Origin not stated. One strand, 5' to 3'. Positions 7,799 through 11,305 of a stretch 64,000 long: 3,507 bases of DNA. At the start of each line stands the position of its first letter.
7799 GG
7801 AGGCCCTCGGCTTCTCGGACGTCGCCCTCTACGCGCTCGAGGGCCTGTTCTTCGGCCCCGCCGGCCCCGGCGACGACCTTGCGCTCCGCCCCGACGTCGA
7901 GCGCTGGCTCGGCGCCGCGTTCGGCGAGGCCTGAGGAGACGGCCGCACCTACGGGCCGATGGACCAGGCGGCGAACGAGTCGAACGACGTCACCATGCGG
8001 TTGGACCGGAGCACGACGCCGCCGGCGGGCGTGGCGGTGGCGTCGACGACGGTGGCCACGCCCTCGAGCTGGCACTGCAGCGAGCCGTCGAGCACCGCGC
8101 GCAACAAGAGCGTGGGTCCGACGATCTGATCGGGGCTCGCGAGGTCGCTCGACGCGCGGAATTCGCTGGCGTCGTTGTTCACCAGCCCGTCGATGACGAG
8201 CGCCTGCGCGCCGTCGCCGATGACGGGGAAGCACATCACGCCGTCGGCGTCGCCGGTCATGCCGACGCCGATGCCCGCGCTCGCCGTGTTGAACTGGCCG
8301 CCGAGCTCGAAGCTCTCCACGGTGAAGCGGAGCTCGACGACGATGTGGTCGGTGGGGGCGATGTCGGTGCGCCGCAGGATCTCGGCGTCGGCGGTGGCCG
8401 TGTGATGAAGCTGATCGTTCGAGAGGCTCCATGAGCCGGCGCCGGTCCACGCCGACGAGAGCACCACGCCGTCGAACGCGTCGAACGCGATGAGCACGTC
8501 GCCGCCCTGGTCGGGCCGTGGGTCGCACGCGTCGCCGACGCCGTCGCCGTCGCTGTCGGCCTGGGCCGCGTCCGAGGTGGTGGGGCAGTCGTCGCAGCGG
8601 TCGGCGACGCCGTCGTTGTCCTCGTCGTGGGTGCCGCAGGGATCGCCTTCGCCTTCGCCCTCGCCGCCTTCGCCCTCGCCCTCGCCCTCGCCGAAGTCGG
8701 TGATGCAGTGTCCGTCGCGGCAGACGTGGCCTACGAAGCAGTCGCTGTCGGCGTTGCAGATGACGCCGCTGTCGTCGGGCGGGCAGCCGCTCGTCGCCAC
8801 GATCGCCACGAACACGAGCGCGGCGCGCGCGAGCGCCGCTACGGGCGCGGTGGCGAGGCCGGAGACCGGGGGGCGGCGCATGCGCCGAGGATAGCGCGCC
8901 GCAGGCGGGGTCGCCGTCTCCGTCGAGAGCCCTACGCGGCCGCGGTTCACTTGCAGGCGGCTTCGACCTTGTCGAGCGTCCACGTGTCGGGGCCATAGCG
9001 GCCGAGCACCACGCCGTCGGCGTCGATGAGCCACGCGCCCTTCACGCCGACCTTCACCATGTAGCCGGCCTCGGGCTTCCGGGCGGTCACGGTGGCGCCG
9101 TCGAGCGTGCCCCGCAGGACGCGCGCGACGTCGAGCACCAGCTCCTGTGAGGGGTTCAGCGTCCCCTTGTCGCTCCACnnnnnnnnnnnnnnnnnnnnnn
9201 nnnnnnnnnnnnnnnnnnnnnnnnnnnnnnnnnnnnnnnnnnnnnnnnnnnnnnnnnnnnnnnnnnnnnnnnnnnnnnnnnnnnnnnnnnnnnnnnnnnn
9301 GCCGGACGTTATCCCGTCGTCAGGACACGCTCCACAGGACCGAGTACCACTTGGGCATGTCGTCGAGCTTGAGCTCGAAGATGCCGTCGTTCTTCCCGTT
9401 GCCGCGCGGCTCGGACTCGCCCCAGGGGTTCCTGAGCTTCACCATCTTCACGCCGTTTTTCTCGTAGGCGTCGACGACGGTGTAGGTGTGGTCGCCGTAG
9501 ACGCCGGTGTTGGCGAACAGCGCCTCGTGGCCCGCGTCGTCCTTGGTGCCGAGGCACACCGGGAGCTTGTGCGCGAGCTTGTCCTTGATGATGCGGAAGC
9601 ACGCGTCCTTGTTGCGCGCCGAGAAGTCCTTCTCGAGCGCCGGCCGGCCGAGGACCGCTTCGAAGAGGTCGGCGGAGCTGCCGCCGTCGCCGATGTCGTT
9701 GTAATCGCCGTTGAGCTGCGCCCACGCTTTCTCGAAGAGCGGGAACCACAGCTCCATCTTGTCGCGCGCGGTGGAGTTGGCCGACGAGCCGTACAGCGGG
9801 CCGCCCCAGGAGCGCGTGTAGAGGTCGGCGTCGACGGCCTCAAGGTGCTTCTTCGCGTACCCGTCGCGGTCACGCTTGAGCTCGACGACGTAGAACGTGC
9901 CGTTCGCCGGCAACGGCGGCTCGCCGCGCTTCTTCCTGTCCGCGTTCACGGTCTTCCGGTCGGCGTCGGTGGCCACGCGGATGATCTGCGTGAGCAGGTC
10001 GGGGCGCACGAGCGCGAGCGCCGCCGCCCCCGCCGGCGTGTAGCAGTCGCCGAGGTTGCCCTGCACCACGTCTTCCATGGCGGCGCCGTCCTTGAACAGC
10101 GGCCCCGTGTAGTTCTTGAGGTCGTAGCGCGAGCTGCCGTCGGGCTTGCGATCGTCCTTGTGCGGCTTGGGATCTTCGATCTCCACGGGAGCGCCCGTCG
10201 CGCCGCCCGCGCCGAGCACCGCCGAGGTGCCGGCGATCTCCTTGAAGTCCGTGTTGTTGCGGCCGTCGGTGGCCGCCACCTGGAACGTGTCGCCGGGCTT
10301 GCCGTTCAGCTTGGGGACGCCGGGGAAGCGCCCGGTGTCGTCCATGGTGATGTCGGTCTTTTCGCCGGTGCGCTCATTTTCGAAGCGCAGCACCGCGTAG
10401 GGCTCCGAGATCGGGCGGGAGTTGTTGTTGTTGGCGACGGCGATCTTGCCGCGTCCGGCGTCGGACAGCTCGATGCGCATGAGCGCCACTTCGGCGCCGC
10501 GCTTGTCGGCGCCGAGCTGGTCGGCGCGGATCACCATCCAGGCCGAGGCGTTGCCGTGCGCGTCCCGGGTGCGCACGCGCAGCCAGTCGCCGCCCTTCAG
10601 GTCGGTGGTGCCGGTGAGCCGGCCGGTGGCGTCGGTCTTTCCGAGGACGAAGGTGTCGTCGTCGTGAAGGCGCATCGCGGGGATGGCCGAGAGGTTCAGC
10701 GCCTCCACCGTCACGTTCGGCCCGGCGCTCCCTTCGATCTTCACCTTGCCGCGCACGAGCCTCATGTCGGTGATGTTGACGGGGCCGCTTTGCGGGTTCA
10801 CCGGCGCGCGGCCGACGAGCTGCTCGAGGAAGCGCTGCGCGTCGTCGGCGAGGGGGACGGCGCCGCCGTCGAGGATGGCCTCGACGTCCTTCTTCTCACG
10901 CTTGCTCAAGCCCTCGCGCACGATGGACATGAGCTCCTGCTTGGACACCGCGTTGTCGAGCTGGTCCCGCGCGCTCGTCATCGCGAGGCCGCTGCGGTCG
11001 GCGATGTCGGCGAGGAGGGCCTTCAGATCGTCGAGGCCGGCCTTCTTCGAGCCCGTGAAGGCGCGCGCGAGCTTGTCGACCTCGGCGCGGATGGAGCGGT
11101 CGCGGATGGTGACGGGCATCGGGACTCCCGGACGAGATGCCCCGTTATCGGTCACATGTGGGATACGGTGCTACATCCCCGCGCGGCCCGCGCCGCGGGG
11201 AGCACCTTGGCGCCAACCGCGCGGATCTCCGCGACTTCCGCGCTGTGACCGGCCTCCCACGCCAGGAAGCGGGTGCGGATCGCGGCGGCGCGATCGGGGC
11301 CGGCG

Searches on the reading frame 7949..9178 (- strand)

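Call 77: search_protein_families(library=pfam, proteins=[window:7949-9178:-], max_evalue=0.01)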
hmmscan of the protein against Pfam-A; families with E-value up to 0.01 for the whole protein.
window:7949-9178:- (409 aa): 1 family
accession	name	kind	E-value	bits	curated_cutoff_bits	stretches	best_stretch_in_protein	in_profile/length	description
PF02412.23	TSP_3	-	0.00037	20.6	25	1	174-206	5-36/36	Thrombospondin type 3 repeat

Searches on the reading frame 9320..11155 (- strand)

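Call 77: search_protein_families(library=pfam, proteins=[window:9320-11155:-], max_evalue=0.01)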
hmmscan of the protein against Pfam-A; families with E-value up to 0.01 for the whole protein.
window:9320-11155:- (611 aa): 1 family
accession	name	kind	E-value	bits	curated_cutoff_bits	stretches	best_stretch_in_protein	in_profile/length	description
PF00648.27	Peptidase_C2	-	4.8e-23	82.1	23.8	2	462-586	122-250/297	Calpain family cysteine protease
